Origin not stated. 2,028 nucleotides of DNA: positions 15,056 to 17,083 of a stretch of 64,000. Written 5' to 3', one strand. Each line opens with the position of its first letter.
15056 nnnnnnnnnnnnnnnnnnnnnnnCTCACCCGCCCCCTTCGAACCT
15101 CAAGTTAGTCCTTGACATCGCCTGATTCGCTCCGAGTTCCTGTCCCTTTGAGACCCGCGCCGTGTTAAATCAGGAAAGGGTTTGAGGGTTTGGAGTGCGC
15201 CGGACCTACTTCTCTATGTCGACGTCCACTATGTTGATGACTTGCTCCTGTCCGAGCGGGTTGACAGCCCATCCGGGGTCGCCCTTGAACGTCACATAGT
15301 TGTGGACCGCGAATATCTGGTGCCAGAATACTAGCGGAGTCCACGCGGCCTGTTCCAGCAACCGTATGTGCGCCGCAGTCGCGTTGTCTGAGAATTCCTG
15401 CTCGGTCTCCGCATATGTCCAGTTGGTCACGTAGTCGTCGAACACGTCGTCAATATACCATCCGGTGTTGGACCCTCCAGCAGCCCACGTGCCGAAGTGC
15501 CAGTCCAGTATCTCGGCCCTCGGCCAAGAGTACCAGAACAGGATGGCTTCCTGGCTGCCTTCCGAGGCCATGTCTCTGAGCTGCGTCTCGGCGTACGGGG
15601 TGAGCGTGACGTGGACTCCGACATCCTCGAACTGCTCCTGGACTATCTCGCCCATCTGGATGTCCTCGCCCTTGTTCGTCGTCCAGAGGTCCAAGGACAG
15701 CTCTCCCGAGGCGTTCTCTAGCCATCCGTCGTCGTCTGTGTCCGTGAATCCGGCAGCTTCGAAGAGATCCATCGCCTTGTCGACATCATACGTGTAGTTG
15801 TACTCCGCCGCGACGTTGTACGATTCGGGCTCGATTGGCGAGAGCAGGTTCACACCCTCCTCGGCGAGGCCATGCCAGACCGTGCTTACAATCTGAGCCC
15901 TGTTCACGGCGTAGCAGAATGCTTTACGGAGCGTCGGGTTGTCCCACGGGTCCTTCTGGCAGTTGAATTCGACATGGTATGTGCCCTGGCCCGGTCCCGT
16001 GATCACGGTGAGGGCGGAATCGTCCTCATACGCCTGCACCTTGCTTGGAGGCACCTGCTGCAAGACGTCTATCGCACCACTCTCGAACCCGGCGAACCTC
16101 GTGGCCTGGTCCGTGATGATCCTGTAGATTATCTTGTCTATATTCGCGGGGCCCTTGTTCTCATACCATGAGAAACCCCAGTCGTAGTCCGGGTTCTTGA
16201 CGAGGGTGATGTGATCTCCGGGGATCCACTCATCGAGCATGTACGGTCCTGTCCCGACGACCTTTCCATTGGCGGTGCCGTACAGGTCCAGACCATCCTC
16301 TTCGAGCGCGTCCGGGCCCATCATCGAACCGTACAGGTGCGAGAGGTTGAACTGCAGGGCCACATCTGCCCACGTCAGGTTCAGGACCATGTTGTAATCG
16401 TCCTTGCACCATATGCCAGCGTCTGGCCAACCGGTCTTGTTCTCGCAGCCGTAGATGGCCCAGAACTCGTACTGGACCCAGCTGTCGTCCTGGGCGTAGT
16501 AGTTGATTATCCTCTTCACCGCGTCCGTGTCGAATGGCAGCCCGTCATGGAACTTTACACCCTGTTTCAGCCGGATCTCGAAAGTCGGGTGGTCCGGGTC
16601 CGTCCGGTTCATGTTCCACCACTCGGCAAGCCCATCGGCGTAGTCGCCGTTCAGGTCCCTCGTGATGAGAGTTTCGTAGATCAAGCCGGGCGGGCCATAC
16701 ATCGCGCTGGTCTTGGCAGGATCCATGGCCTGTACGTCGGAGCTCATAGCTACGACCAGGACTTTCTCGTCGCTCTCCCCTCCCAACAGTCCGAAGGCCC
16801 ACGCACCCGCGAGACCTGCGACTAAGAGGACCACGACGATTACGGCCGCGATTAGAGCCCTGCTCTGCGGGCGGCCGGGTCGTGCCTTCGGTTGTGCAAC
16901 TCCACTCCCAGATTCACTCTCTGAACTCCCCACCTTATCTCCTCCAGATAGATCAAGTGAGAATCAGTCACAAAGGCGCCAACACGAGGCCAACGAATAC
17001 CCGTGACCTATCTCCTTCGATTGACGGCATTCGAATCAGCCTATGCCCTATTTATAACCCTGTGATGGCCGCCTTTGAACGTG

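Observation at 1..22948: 23-kb extracellular proteolysis island: two C11, one S8, two M28/PA peptidases and a PHP phosphoesterase flanking a complete peptide ABC importer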

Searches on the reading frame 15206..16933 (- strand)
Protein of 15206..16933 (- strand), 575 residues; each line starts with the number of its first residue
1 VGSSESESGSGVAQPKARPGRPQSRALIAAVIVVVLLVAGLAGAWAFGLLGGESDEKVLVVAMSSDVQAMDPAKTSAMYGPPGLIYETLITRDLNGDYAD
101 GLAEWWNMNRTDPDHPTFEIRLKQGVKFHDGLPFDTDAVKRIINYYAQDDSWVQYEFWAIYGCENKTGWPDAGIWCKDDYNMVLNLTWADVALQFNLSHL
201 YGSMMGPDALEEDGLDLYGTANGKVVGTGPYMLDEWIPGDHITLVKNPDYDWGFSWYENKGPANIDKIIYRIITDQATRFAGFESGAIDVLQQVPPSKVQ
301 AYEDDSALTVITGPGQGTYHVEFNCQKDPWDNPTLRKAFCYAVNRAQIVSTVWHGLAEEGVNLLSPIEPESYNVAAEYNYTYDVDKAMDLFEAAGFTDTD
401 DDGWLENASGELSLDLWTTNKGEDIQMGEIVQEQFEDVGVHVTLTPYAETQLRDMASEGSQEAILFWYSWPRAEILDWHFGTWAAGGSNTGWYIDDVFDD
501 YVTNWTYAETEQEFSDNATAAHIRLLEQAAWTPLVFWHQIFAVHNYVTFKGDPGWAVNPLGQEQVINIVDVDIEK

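Call 3: search_protein_families(library=pfam, proteins=[window:15206-16933:-], max_evalue=0.01)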
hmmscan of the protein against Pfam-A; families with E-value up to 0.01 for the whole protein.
window:15206-16933:- (575 aa): 1 family
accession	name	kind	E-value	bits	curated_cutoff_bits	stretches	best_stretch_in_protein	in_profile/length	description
PF00496.27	SBP_bac_5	-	7.2e-70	236.4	32.4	1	101-467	5-345/368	Bacterial extracellular solute-binding proteins, family 5 Middle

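Call 19: search_protein_families(library=ncbifam, proteins=[window:15206-16933:-], max_evalue=0.01)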
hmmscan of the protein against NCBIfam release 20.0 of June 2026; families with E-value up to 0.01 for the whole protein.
window:15206-16933:- (575 aa): 11 families
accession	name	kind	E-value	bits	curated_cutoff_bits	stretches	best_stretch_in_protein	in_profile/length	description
TIGR02294.1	nickel_nikA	equivalog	5.6e-38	130.7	393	1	54-540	3-476/501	nickel ABC transporter substrate-binding protein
NF045467.1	Opp4A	equivalog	1.2e-34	119.5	650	1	85-471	66-460/556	oligopeptide ABC transporter substrate-binding protein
NF045468.1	Opp5A_nikA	equivalog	9.9e-33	113.4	600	2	222-445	155-366/488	nickel ABC transporter substrate-binding protein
NF011942.0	PRK15413.1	equivalog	1.7e-31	109.5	594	1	56-542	27-488/512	glutathione ABC transporter substrate-binding protein GsiB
TIGR04028.1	SBP_KPN_01854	hypoth_equivalog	1.6e-28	99.6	468.5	1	104-546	50-489/509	TIGR04028 family ABC transporter substrate-binding protein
NF047575.1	opine_bind_CntA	exception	5.1e-24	84.7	800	1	25-470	6-434/535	staphylopine-dependent metal ABC transporter substrate-binding lipoprotein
NF043070.1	DppA_dipep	equivalog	1.1e-22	80.3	1005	1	97-564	73-528/535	dipeptide ABC transporter periplasmic-binding protein DppA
NF011684.0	PRK15104.1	equivalog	4.6e-20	71.8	947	1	25-353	7-333/543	oligopeptide ABC transporter substrate-binding protein OppA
NF011689.0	PRK15109.1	equivalog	6.1e-20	71.4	560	1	178-454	164-427/547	ABC transporter substrate-binding protein SapA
NF007287.0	PRK09755.1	equivalog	5.1e-06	25.6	1098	1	224-362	205-334/535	ABC transporter substrate-binding protein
NF043077.1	MMSYN1_0169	equivalog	0.00021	19.9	650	0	224-288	316-375/896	oligopeptide ABC transporter substrate-binding protein OppA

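Call 50: search_solved_structures(query=window:15206-16933:-, max_evalue=1e-10, show_alignments=0)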
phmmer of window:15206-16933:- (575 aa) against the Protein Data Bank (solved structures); distinct sequences matched with E-value up to 1e-10: 50.
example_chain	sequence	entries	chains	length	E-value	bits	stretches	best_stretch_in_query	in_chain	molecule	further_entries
5u4o_A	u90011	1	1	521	2.4e-36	128.3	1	26-446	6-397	ABC transporter substrate-binding protein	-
1uqw_A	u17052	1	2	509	2e-25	92.3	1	57-544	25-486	PUTATIVE BINDING PROTEIN YLIB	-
8upi_A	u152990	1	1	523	1.3e-23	86.2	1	110-477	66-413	Peptide ABC transporter substrate-binding protein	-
8efz_A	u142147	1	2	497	3.7e-22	81.5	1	221-513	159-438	Extracellular solute-binding protein family 5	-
8z1z_F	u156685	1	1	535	4.4e-22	81.2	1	97-529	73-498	Dipeptide-binding protein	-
8z1y_F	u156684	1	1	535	8.7e-22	80.3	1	97-529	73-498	Dipeptide-binding protein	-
1dpp_A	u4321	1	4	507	9.1e-22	80.2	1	97-529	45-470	DIPEPTIDE BINDING PROTEIN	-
1dpe_A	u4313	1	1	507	9.3e-22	80.2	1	97-563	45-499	DIPEPTIDE-BINDING PROTEIN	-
5f1q_A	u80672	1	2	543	5.4e-21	77.6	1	85-567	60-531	Periplasmic dipeptide transport protein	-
3m8u_A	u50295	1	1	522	3.5e-20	75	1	260-533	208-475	Heme-binding protein A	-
8c6u_A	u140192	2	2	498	4.2e-20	74.7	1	70-358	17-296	Agrocinopine utilization periplasmic binding protein AccA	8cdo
8c6r_A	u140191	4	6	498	5.3e-20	74.4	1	70-358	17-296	Agrocinopine utilization periplasmic binding protein AccA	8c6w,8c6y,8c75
8caw_A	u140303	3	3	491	5.8e-20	74.2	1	84-358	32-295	Agrocinopine utilization periplasmic binding protein AccA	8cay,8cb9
6ofq_A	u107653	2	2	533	2e-19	72.5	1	58-397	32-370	Heme-binding protein A / AI-2 binding protein A | Heme-binding protein A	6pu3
6hlx_A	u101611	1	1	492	1.5e-18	69.6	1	85-397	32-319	AgaA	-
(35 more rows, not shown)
